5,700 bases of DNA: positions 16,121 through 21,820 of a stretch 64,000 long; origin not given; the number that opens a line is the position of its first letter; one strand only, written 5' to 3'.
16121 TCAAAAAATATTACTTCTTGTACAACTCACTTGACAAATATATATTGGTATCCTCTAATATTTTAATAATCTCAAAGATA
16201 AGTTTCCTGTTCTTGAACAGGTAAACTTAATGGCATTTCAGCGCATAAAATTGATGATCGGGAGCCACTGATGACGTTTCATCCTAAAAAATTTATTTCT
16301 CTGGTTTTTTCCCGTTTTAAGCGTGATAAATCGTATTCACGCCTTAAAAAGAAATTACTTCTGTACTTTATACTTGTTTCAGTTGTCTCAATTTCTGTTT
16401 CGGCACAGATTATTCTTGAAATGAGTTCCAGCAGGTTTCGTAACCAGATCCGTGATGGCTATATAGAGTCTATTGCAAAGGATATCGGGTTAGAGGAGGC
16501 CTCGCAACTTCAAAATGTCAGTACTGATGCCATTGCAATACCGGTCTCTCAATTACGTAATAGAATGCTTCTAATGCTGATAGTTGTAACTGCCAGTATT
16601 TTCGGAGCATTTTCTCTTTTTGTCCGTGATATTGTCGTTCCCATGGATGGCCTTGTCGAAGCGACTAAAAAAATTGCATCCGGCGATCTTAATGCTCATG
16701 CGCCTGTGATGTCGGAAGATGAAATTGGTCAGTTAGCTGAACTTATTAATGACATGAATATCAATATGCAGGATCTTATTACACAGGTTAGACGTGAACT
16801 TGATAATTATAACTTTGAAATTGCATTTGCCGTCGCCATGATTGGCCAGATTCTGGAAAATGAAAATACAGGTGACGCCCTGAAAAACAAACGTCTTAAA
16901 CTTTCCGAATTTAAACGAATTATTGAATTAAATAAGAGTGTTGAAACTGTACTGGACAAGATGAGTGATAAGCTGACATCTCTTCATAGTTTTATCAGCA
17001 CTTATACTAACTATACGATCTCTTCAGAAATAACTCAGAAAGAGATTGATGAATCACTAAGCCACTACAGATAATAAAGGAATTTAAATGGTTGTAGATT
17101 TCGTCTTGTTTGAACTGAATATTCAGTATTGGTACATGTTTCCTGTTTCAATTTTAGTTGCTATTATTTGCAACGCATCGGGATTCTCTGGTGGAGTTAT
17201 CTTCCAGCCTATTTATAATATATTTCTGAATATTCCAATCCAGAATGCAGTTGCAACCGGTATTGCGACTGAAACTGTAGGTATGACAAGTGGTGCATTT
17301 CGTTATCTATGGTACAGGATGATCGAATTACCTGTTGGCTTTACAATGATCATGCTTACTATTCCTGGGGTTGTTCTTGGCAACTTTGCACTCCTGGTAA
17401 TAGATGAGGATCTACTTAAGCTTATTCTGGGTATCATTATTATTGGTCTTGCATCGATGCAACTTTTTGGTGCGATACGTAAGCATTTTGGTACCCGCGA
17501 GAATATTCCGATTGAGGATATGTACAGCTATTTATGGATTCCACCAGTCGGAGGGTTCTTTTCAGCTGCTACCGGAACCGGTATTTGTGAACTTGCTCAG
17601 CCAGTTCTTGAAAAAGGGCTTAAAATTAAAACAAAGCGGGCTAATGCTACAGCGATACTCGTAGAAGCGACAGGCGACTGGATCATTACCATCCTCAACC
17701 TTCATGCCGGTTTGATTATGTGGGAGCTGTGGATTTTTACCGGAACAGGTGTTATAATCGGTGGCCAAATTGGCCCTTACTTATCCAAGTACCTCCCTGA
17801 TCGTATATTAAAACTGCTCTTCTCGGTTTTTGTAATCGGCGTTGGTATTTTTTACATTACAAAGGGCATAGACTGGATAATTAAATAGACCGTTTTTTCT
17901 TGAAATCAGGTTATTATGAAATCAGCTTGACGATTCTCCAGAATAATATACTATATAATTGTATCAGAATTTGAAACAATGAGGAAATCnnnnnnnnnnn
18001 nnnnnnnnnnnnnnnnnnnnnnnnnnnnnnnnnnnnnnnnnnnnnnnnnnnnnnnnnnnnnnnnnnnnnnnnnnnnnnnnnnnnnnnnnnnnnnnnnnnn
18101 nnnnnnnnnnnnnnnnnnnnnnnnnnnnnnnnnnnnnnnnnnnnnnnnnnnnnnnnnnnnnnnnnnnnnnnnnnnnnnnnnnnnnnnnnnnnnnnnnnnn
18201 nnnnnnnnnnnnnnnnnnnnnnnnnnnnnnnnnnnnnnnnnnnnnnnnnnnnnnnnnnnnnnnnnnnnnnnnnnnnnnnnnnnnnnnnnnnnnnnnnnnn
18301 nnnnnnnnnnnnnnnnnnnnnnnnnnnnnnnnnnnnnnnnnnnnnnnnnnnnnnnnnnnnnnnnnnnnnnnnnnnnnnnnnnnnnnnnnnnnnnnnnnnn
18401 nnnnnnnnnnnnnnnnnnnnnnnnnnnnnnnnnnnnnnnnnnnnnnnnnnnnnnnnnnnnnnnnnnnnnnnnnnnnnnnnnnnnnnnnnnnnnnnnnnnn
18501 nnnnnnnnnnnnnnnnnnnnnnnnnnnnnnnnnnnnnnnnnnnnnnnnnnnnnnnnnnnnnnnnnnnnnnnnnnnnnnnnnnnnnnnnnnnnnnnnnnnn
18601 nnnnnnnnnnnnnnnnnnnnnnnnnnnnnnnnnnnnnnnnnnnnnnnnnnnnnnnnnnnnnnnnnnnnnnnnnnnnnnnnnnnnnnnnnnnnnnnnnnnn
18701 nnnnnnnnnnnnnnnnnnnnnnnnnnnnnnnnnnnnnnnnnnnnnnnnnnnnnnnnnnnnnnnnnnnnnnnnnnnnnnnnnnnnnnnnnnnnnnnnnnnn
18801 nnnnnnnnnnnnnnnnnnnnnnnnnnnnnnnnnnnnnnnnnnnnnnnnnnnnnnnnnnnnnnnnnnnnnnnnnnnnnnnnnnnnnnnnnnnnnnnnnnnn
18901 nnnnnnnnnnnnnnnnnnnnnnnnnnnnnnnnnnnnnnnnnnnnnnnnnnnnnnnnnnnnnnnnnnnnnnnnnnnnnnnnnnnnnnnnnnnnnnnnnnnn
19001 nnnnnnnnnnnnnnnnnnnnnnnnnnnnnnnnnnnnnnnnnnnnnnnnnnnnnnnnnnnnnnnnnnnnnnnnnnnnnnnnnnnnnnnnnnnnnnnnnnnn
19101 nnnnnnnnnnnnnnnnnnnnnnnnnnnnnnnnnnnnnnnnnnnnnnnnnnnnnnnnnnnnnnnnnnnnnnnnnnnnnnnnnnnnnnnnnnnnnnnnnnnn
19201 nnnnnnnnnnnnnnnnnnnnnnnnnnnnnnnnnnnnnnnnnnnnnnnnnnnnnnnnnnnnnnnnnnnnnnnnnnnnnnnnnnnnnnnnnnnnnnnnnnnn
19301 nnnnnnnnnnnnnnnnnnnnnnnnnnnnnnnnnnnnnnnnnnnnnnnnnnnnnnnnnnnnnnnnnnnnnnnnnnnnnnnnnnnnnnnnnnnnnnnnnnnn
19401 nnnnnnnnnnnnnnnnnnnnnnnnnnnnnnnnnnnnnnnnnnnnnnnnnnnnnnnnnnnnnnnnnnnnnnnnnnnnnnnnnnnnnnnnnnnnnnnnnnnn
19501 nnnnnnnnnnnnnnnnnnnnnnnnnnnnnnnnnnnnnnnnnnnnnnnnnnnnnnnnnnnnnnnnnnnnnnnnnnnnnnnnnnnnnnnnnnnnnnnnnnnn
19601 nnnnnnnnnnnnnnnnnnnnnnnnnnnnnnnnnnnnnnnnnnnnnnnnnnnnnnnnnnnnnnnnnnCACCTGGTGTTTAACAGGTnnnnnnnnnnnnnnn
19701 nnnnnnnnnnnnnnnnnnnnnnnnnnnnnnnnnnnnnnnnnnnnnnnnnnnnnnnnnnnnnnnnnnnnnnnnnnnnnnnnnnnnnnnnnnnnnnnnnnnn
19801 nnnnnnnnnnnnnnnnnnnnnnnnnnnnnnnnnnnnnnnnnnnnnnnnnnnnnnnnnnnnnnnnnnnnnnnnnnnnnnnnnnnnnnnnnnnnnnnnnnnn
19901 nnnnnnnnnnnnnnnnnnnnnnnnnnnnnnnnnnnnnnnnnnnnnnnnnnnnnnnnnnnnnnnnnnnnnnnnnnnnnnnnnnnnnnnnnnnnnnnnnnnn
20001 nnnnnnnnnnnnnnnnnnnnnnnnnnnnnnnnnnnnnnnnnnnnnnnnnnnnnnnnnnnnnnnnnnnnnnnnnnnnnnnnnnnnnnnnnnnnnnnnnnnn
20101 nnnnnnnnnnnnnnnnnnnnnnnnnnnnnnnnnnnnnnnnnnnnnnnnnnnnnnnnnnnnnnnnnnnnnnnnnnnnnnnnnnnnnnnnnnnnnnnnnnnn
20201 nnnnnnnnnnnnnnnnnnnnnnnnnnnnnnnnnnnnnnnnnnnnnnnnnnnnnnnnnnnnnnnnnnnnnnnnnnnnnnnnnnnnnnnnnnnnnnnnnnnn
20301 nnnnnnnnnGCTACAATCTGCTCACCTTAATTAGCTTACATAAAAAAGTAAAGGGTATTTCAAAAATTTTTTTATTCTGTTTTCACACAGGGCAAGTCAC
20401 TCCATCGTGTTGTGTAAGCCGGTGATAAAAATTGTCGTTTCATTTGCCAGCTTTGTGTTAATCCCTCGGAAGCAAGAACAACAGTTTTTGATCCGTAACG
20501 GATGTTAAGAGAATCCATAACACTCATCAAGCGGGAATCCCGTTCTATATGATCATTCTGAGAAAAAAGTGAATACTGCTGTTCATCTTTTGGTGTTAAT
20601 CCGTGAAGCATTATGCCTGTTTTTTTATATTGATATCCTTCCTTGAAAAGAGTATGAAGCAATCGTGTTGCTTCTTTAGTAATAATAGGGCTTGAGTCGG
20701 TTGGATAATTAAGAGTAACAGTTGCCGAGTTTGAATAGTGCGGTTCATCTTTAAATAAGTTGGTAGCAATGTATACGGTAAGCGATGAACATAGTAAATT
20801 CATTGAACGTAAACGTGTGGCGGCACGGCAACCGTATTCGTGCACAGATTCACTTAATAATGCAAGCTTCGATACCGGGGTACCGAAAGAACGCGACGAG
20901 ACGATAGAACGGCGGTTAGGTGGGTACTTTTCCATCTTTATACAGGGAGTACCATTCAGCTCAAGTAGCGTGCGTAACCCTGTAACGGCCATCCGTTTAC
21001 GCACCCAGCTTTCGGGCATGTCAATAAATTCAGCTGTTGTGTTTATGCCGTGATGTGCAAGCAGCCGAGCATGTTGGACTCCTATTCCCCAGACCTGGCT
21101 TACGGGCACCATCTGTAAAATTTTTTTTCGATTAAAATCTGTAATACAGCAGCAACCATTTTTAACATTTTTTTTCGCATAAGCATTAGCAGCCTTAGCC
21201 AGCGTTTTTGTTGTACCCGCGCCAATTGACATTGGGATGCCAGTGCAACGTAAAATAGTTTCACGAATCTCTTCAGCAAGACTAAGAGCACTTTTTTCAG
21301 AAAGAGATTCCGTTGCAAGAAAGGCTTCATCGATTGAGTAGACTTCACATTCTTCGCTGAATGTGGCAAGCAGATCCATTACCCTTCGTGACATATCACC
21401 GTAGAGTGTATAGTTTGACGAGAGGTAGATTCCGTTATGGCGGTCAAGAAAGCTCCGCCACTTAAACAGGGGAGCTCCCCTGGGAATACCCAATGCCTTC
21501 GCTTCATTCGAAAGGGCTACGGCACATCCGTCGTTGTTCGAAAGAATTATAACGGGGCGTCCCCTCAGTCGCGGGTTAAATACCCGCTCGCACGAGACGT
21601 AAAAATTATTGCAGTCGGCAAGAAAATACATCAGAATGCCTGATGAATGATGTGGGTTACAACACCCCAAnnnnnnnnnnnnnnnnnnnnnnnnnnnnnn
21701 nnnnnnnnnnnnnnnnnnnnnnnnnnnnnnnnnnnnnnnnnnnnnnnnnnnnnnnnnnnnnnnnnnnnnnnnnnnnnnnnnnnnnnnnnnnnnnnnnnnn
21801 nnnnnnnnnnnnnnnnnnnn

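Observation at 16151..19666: Possible split chemoreceptor-like module: HAMP-only membrane protein + TauE permease + cytoplasmic protein with duplicated degenerate MCP signalling motifs, behind a near-consensus promoter with an inverted-repeat operator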

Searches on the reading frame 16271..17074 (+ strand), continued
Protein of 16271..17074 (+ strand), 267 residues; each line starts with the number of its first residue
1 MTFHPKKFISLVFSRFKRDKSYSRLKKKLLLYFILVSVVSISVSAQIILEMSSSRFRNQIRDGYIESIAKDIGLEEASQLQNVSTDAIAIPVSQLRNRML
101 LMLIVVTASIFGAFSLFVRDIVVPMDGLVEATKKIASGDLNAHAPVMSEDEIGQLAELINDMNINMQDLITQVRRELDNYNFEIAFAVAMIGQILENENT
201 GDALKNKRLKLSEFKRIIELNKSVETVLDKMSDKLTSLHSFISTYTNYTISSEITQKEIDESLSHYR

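Call 56: predict_structure(alignment_id=A3)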
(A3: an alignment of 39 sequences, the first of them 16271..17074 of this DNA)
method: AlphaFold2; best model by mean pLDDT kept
length: 267 residues; sequences in the alignment: 39
mean_pLDDT: 76.7   pTM: 0.50
mean pLDDT of the five models: 76.7, 76.2, 73.1, 71.5, 70.9
residues with pLDDT >= 90: 27; 70-90: 184; 50-70: 49; < 50: 7
segments of 3 or more residues with pLDDT < 50: 248-252
pLDDT, mean of each block of 10 residues (from residue 1): 72 67 77 90 91 85 87 83 79 90 92 87 80 73 71 73 76 77 78 65 64 77 79 75 56 57 66
secondary structure, 60 per line:
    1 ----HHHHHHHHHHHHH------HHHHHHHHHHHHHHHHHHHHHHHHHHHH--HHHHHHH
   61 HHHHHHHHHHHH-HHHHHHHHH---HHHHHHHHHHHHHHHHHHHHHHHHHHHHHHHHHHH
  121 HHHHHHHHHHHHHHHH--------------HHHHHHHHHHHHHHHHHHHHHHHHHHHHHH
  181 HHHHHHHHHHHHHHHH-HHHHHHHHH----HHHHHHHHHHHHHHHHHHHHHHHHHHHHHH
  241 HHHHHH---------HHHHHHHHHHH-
elements in order: H5-17 H24-51 H54-72 H74-82 H86-136 H151-196 H198-206 H211-246 H256-266
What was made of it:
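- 16271..17074 (+): Gene 1: 2-TM protein with a short periplasmic loop, an MCP-type HAMP domain and a short C-terminal helical hairpin; no enzymatic or MCP output domain. AF2 pLDDT 76.7 with helices 24-51, 86-136, 151-196 and 211-246 (call 56).
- On HAMP domain (PF00672), gene 1: TM2 and AS1 form a continuous helix 86-136 and AS2 starts at 151 (call 56).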

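Call 75: search_solved_structures(query=A3, max_evalue=0.1, show_alignments=1)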
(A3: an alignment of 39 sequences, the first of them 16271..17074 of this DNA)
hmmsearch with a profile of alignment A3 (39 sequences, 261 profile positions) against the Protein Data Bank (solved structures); distinct sequences matched with E-value up to 0.1: 26.
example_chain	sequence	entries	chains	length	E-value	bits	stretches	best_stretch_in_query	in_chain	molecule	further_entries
8c5v_I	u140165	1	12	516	1.2e-08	38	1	80-182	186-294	Methyl-accepting chemotaxis protein I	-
6s1k_E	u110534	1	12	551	1.2e-08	37.9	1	81-182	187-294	Methyl-accepting chemotaxis protein I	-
6s18_A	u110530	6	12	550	0.00019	24.2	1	88-188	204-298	Aromatic acid chemoreceptor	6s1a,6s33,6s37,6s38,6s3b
9trk_A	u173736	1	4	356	0.00021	24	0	114-162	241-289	histidine kinase,Gcn4p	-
2lfr_A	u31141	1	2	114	0.0012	21.6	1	106-157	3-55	HAMP domain-containing protein, Osmolarity sensor protein EnzV chimera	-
5jeq_A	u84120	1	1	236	0.0021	20.8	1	80-159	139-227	Nitrate/nitrite sensor protein NarQ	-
6yue_A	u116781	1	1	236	0.0021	20.7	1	80-159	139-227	Nitrate/nitrite sensor protein NarQ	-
5iji_A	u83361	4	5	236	0.0021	20.7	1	80-159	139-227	Nitrate/nitrite sensor histidine kinase NarQ | Nitrate/nitrite sensor protein NarQ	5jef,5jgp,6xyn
2lfs_A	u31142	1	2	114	0.0024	20.6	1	106-157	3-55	HAMP domain-containing protein, Osmolarity sensor protein EnzV chimera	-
4gn0_A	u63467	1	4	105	0.0025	20.5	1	106-154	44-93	Hamp domain of AF1503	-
3zrw_A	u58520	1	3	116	0.0025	20.5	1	109-157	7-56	AF1503 PROTEIN, OSMOLARITY SENSOR PROTEIN ENVZ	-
3zcc_A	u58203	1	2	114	0.0026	20.5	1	109-157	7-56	HAMP, OSMOLARITY SENSOR PROTEIN ENVZ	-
9wxr_A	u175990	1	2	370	0.0027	20.4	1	108-161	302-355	Rhodopsin,Chemotaxis protein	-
2y21_A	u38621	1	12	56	0.0027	20.4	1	109-153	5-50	HAMP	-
2l7h_A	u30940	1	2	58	0.0027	20.4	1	109-153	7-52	Uncharacterized protein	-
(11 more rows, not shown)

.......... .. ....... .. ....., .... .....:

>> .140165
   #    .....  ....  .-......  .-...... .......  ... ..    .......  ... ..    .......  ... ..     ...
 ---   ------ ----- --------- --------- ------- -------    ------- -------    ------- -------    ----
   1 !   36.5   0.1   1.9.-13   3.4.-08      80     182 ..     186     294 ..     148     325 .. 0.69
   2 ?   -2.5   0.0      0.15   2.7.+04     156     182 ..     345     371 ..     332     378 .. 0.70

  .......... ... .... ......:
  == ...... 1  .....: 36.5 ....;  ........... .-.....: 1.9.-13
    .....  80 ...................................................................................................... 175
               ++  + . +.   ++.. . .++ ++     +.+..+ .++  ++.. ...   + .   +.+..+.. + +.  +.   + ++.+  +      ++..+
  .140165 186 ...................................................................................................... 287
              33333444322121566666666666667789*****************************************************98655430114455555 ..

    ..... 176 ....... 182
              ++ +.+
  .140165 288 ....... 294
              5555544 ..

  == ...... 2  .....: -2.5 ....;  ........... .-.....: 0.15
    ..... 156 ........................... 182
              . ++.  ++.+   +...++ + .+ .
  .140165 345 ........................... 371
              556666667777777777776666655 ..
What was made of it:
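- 16271..17074 (+): Best solved match is the Tsr TM2-HAMP segment, E 1.2e-8 (call 75).
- Its HAMP is MCP-type (call 75). Gene 1's HAMP is MCP-type (call 75).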

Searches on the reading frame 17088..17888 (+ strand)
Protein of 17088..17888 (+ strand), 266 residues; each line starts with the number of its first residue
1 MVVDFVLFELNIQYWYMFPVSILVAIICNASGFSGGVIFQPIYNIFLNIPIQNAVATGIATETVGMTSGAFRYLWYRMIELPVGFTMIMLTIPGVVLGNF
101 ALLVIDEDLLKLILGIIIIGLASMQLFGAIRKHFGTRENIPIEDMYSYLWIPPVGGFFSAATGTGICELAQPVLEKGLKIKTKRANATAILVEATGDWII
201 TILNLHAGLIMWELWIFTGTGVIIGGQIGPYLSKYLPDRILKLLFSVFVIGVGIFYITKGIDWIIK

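Call 3: search_protein_families(library=pfam, proteins=[window:17088-17888:+], max_evalue=1)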
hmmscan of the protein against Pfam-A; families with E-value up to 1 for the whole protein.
window:17088-17888:+ (266 aa): 2 families
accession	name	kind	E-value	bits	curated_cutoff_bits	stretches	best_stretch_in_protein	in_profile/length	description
PF01925.25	TauE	-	3.1e-32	112.6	32.6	1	18-255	2-236/237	Sulfite exporter TauE/SafE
PF01169.24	GDT1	-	0.024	15.4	27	0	84-122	37-75/75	Divalent cation/proton antiporter GDT1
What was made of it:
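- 17088..17888 (+): Gene 2: TauE/SafE (TSUP) family polytopic membrane protein, the best-conserved member of the cluster. Pfam TauE 112.6 bits (call 3).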

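Call 4: search_protein_families(library=ncbifam, proteins=[window:17088-17888:+], max_evalue=1)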
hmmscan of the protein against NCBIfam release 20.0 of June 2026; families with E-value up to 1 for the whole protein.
window:17088-17888:+ (266 aa): 2 families
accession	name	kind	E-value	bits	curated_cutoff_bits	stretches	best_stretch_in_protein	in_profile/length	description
NF007909.0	PRK10621.1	equivalog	0.00059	19.3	383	2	15-230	13-224/266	hypothetical protein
NF040961.1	MamO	equivalog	0.2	9.9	800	0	220-252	611-643/648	magnetosome protein MamO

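Call 64: find_homologous_proteins(query=window:17088-17888:+, max_evalue=1e-10)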
Query window:17088-17888:+ (266 aa): 766 proteins with E <= 1e-10 among 2724 candidates; the best 120 are listed.
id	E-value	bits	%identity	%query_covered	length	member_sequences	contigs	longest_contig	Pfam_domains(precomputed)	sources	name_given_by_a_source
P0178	4.7e-169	579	100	100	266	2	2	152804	PF01925.26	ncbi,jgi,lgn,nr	ncbi:MAG: sulfite exporter TauE/SafE family protein [Spirochaetes bacterium]|jgi:uncharacterized mem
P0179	7.6e-149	513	85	100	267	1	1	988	PF01925.26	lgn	-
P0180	2.6e-148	511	83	100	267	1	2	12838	PF01925.26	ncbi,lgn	ncbi:MAG: sulfite exporter TauE/SafE family protein [Spirochaetota bacterium]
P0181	1.1e-146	506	90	94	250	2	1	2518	PF01925.26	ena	-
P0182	1.6e-144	499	85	92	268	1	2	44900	PF01925.26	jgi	jgi:uncharacterized membrane protein YfcA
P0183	2.4e-139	482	82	98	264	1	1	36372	PF01925.26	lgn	-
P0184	6.8e-138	477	79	97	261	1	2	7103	PF01925.26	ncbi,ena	-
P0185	1.6e-136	472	78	97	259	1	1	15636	PF01925.26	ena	-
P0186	1.1e-135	470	80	97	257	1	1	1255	PF01925.26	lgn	-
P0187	1.5e-133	463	77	98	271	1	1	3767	PF01925.26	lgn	-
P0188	1.7e-133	462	75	97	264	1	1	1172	PF01925.26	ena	-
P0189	2.3e-133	462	77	96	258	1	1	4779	PF01925.26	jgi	-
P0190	1.3e-132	459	76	96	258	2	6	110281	PF01925.26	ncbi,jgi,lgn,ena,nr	ncbi:MAG TPA: sulfite exporter TauE/SafE family protein [Spirochaetota bacterium]|nr:sulfite exporte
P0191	1.5e-132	459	77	97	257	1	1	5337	PF01925.26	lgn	-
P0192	1.6e-132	459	74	97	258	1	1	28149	PF01925.26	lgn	-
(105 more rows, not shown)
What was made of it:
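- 17088..17888 (+): All 120 listed homologues are at least 69% identical, and every one that a source assigns to a phylum is from Spirochaetota (call 64).
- Closest known: TauE/SafE. Different: An unusually conserved, Spirochaetota-restricted subfamily (call 64).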

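Call 77: search_solved_structures(query=window:17088-17888:+, max_evalue=1)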
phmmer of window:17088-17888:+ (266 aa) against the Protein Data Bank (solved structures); distinct sequences matched with E-value up to 1: 0.
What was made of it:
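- On TauE/SafE (TSUP) permeases, gene 2: No solved homologue (call 77) and no metabolic genes in the cluster that would suggest a substrate.
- The substrate and transport activity of the TauE protein are unknown, and no solved homologue exists (call 77).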

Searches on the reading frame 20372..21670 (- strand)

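Call 52: search_protein_families(library=pfam, proteins=[window:20372-21670:-], max_evalue=0.00001)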
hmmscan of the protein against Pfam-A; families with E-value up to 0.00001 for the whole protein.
window:20372-21670:- (432 aa): 3 families
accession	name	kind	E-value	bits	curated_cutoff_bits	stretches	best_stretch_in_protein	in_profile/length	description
PF00817.25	IMS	-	2.6e-37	128.5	23.2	1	19-162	2-147/148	impB/mucB/samB family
PF13438.11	DUF4113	-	7.5e-24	84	24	1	380-429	2-51/51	Domain of unknown function (DUF4113)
PF11799.13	IMS_C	-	6.9e-21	75.2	20.7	1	253-368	1-109/109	impB/mucB/samB family C-terminal domain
